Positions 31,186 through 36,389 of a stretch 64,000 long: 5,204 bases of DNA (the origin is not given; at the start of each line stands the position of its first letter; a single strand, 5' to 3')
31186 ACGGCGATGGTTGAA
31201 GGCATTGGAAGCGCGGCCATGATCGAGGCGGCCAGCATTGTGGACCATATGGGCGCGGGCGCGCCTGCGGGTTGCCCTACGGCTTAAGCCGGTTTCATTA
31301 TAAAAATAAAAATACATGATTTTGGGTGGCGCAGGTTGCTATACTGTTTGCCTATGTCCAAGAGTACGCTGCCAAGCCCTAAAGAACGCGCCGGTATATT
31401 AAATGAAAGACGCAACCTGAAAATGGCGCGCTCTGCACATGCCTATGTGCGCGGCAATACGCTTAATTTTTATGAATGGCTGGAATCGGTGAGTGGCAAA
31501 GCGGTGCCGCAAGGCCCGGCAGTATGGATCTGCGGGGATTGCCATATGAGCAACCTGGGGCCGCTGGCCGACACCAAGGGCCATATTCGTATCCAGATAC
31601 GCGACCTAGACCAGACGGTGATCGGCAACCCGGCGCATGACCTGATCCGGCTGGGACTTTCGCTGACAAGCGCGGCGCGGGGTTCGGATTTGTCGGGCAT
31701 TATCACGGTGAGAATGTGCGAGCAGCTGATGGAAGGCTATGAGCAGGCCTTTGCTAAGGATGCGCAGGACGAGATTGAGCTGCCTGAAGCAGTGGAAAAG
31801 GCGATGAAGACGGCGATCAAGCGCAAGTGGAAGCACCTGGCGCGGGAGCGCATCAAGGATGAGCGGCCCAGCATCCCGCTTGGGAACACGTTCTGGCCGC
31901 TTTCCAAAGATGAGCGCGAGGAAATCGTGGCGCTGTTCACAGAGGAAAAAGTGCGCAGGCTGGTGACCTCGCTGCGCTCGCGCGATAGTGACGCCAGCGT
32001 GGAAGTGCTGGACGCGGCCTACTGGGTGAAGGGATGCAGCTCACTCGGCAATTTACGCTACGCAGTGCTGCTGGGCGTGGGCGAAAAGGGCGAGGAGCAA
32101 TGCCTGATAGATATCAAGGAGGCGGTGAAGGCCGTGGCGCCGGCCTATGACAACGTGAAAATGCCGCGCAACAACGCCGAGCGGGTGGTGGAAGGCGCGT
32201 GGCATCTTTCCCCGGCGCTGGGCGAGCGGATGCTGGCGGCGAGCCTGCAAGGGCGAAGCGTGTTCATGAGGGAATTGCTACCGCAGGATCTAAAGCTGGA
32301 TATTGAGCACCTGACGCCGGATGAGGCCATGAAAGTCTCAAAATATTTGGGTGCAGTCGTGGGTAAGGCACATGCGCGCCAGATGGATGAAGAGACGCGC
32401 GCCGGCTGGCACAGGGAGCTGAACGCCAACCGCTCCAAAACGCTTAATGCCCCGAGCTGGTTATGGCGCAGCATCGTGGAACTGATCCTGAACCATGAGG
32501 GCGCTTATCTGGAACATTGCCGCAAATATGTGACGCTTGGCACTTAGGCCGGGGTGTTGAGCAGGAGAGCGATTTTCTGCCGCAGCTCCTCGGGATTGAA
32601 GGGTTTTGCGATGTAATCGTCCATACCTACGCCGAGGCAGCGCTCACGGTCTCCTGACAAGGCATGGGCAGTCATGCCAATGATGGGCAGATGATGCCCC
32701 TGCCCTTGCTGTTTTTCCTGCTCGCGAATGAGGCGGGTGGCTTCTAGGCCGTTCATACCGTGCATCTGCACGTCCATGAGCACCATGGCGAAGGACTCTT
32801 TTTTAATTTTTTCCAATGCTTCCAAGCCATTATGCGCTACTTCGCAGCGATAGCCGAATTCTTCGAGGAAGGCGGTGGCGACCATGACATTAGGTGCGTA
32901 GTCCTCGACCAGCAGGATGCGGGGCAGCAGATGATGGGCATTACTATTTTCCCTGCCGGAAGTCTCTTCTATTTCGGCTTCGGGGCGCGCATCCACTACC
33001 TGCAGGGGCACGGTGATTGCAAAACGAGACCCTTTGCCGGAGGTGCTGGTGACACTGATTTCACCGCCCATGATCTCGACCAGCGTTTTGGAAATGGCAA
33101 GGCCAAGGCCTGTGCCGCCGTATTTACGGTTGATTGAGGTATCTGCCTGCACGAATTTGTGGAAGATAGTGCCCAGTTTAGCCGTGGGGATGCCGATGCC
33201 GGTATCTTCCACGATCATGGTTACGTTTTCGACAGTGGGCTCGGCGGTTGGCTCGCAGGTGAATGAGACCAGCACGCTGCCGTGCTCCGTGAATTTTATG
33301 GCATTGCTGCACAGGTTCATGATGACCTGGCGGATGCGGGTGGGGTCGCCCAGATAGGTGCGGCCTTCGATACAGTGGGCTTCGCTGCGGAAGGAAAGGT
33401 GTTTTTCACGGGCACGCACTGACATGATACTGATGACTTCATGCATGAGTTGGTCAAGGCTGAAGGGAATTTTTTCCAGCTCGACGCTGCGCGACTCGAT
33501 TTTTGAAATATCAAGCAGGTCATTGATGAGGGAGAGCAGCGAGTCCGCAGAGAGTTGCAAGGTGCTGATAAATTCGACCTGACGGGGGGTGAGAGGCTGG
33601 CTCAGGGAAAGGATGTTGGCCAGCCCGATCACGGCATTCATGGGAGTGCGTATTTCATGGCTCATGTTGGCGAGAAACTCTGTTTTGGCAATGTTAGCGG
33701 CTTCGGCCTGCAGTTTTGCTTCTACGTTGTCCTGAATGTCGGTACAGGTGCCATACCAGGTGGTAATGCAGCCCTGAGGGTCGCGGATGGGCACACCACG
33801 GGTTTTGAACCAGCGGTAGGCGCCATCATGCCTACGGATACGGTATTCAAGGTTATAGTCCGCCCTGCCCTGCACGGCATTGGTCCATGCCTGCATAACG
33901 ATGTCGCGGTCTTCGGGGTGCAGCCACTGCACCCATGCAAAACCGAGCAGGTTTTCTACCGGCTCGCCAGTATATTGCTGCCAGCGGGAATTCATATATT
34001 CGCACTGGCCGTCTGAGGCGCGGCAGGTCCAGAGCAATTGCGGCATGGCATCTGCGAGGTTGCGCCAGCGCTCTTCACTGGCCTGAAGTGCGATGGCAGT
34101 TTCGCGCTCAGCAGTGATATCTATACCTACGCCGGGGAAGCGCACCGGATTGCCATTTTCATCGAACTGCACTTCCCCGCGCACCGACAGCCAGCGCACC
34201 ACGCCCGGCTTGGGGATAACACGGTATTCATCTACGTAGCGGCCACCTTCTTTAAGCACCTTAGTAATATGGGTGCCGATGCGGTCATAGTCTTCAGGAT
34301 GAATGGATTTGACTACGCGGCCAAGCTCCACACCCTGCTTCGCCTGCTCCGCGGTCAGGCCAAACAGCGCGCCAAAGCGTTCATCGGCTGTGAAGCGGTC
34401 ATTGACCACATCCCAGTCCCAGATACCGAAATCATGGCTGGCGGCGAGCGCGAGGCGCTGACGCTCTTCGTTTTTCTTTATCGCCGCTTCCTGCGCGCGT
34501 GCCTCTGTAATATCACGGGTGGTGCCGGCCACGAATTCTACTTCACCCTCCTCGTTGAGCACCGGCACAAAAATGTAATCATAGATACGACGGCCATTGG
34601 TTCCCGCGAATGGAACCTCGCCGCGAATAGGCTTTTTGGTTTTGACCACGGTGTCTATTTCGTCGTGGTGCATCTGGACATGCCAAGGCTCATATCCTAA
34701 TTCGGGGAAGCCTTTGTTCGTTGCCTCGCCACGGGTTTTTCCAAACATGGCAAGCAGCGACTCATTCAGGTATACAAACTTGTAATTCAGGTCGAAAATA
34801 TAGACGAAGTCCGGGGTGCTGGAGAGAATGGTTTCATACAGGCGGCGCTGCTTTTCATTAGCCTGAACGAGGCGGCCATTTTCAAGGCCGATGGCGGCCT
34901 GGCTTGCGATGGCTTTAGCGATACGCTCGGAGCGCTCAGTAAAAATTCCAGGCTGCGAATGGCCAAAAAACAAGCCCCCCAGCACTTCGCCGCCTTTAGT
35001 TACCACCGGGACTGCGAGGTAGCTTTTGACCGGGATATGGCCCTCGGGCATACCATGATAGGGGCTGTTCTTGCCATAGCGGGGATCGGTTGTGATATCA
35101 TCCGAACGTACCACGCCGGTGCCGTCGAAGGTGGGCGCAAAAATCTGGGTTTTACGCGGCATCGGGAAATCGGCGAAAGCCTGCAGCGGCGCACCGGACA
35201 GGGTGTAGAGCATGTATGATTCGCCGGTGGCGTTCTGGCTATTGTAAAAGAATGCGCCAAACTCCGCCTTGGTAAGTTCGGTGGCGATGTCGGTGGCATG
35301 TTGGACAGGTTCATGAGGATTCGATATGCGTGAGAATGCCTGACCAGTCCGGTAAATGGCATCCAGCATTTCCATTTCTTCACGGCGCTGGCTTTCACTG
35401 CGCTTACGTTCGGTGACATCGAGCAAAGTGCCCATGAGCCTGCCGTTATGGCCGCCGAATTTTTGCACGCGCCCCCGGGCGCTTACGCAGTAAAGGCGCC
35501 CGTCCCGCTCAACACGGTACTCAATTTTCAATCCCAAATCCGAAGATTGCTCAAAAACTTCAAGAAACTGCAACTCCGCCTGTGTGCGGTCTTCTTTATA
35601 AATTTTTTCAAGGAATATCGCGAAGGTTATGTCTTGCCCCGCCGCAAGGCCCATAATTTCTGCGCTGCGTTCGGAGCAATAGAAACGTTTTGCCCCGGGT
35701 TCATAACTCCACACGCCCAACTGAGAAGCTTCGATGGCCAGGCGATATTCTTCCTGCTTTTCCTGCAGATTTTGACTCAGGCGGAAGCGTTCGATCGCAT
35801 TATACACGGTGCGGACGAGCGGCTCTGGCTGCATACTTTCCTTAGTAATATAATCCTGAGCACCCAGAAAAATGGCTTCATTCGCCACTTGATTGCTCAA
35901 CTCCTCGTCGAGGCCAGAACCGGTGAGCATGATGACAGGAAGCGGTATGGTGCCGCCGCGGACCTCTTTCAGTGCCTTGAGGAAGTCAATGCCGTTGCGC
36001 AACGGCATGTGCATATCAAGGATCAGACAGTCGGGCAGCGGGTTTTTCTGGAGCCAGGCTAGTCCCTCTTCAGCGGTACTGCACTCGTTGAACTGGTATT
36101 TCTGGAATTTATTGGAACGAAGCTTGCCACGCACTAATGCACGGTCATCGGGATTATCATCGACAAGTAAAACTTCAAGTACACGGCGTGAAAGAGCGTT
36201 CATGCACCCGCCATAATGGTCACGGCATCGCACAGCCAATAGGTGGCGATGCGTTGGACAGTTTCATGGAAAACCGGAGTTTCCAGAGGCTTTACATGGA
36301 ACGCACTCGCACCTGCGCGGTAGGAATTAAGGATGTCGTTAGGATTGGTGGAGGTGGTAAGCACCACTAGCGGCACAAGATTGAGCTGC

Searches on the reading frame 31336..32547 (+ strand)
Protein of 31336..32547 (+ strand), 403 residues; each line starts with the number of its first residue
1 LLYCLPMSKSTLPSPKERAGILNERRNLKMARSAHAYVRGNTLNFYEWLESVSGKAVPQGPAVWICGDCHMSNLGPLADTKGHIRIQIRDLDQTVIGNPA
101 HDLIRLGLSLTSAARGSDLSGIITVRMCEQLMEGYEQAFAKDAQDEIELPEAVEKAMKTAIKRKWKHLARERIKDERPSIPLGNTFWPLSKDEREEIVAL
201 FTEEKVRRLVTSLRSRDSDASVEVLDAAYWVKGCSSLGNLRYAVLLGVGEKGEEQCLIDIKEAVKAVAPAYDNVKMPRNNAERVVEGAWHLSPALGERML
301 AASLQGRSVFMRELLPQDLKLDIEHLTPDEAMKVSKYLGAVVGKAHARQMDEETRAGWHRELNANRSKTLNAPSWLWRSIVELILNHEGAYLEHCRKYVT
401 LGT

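Call 90: search_protein_families(library=pfam, proteins=[window:31336-32547:+], max_evalue=0.05)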
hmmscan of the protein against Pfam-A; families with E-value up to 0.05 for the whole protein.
window:31336-32547:+ (403 aa): 2 families
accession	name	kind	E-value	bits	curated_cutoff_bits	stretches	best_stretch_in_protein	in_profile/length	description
PF10009.15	DUF2252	-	2.1e-79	267.9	22.3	1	26-396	9-391/392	Uncharacterized protein conserved in bacteria (DUF2252)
PF03448.22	MgtE_N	-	0.013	16.4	25.9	0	311-356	46-91/102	MgtE intracellular N domain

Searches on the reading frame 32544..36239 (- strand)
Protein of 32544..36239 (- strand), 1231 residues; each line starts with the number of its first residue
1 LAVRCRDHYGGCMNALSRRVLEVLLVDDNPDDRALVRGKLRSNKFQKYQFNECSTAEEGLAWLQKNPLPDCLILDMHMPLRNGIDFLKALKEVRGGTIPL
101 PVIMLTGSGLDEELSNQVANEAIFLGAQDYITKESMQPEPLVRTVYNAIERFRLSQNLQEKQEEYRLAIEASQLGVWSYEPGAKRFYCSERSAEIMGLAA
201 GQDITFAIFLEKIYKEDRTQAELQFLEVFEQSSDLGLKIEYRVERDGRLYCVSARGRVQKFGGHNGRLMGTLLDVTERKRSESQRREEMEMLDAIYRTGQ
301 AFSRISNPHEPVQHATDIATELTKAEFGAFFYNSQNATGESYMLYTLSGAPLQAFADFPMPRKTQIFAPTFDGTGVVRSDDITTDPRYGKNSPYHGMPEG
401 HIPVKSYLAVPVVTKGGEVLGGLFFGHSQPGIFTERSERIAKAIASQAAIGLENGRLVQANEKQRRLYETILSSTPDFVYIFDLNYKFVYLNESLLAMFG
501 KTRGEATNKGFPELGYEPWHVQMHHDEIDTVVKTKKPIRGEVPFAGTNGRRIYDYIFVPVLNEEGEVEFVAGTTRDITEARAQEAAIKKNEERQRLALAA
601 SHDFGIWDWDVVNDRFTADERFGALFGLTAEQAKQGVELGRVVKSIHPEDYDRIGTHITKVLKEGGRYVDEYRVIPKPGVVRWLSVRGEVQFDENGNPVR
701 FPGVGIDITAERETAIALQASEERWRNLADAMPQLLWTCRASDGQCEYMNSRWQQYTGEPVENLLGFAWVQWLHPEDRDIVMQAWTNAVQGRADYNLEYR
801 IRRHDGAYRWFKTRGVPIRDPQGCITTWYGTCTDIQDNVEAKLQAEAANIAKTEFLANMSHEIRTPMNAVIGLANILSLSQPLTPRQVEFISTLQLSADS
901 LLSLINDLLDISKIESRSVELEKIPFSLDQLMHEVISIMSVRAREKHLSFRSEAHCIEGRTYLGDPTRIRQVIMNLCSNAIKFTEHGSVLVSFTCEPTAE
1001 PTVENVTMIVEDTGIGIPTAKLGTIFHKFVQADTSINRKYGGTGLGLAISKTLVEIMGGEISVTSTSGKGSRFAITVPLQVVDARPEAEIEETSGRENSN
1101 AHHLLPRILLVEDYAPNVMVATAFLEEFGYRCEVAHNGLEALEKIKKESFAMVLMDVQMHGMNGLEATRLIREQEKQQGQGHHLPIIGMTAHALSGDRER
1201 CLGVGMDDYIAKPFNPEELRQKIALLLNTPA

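Call 14: search_protein_families(library=ncbifam, proteins=[window:32544-36239:-], max_evalue=0.00001)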
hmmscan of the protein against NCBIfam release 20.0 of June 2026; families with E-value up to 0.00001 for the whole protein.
window:32544-36239:- (1231 aa): 151 families (the best 25 are shown)
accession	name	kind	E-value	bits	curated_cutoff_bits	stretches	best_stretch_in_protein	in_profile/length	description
NF008318.0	PRK11107.1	equivalog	1e-112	377.9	890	2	841-1088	282-527/920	two-component sensor histidine kinase BarA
TIGR02956.1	TMAO_torS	equivalog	2.4e-109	366.9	676.5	1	839-1229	451-822/967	TMAO reductase system sensor histidine kinase/response regulator TorS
NF008302.0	PRK11091.1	equivalog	1.3e-107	360.9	838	1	708-1227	140-643/779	aerobic respiration two-component sensor histidine kinase ArcB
NF041880.1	EPS_EpsF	equivalog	8.2e-99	331.3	900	3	710-1078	131-492/492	response regulator EpsF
NF041947.1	LuxQ_Vibrio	equivalog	1.2e-95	321.2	1200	1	840-1223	460-835/843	quorum-sensing autoinducer 2 sensor kinase/phosphatase LuxQ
NF038297.2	hybrid_HK_HrmK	equivalog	3e-84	283.8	725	1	845-1221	228-602/607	hybrid histidine kinase/response regulator HrmK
NF045901.1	HisKinLetSLeg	equivalog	1.2e-83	281.6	1650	2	842-1084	283-523/906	two-component system sensor histidine kinase LetS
NF011874.0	PRK15347.1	equivalog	1.1e-81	275.2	852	2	840-1083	386-618/921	two component system sensor kinase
NF008099.0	PRK10841.1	equivalog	1.3e-81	274.7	920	2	843-1096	461-707/949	two-component system sensor histidine kinase RcsC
NF008543.0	PRK11466.1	equivalog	2.3e-68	230.9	982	1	840-1228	432-799/914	TMAO reductase system sensor histidine kinase/response regulator TorS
NF047874.1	MASE3_PAS_HK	subfamily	1.1e-65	222.8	560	1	713-1094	255-640/655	MASE3 domain-containing sensor histidine kinase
NF052573.1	HisKinEspAMyxo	equivalog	1.4e-63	215.1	1400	3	586-869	124-401/755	serine histidine kinase EspA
NF046044.1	PnpS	equivalog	1.1e-61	209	400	1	716-1078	48-390/390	two-component system histidine kinase PnpS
NF041832.1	near_NosP_CTERM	subfamily_domain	6.8e-57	193.2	400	1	846-1226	1-369/370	NahK/ErcS family hybrid sensor histidine kinase/response regulator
NF007420.1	PRK09959.1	equivalog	8e-56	189.3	1995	1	815-1224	672-1071/1197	acid-sensing system histidine kinase EvgS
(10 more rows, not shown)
